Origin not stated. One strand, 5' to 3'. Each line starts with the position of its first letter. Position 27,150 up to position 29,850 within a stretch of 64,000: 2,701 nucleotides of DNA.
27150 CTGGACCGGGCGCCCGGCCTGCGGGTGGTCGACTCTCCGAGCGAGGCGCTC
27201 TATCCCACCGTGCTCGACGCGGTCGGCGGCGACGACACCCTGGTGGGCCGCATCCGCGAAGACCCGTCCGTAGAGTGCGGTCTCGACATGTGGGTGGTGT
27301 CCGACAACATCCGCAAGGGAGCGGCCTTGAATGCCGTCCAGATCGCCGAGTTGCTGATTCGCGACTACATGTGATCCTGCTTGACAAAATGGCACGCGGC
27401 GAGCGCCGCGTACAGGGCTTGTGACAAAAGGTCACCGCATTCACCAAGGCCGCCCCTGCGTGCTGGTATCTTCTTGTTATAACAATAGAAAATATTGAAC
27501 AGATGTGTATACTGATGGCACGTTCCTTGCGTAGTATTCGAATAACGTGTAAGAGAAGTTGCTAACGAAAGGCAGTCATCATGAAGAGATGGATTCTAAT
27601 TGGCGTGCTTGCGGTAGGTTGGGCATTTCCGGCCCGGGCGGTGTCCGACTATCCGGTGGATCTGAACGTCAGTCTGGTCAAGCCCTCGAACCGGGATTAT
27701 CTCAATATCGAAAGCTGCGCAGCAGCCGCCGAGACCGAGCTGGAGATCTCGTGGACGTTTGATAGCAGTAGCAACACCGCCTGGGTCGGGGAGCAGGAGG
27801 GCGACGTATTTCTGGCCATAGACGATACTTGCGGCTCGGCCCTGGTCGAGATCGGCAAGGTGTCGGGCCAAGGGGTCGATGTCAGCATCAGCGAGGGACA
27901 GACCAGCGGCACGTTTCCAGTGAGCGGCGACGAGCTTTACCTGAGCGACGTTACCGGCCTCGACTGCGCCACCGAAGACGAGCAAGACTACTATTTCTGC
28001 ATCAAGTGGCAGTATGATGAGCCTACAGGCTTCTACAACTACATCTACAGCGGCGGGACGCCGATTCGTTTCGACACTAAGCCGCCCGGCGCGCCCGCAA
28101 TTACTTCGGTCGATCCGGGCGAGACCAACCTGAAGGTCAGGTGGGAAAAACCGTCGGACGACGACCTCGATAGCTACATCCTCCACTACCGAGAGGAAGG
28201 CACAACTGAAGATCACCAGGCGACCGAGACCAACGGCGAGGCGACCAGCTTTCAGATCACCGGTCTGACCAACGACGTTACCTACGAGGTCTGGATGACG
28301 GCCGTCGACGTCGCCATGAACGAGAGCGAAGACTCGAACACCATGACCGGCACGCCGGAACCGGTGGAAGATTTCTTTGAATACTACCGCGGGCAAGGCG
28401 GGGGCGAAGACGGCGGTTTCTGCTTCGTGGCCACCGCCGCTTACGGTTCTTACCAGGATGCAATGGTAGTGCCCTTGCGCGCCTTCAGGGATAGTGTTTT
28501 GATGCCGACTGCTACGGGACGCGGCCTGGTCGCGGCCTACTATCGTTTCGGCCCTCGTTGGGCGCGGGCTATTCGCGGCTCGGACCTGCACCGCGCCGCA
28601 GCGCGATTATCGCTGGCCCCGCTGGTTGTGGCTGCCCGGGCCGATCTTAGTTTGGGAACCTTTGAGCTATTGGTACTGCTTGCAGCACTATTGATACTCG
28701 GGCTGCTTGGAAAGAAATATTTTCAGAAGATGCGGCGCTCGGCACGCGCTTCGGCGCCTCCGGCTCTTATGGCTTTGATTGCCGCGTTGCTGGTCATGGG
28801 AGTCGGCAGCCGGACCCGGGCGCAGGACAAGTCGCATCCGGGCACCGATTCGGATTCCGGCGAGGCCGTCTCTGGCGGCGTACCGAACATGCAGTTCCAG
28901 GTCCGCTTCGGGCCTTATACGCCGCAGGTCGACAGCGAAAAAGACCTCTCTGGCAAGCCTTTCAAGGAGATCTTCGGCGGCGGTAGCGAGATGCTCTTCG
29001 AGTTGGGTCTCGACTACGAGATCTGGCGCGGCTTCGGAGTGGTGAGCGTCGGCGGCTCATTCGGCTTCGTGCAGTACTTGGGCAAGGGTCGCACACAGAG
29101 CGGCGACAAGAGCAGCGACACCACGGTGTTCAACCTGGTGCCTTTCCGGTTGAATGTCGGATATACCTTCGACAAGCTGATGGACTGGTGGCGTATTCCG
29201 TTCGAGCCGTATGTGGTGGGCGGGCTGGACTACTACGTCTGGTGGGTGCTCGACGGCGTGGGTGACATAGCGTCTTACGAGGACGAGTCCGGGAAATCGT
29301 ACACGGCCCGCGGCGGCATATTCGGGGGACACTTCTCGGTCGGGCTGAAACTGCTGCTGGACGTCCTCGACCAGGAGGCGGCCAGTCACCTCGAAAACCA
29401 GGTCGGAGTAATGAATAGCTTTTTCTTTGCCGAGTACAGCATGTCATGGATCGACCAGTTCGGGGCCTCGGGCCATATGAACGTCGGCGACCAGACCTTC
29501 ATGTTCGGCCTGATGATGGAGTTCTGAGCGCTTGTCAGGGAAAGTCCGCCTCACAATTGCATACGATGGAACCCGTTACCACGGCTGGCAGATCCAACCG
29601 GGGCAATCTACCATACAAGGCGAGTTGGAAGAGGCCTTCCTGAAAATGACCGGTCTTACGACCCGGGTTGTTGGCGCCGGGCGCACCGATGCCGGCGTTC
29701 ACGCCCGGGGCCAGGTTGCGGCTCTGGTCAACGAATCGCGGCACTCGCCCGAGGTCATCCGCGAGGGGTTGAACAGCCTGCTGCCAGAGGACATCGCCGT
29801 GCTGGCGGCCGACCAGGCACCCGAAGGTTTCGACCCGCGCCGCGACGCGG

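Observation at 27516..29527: Second sigma-54 promoter upstream of an autotransporter-like protein carrying a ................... motif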

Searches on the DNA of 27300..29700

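Call 74: search_rna_families(source=window, start=27300, end=29700, threshold=evalue, max_evalue=1)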
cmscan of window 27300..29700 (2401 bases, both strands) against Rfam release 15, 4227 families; matches with E-value up to 1: 0.
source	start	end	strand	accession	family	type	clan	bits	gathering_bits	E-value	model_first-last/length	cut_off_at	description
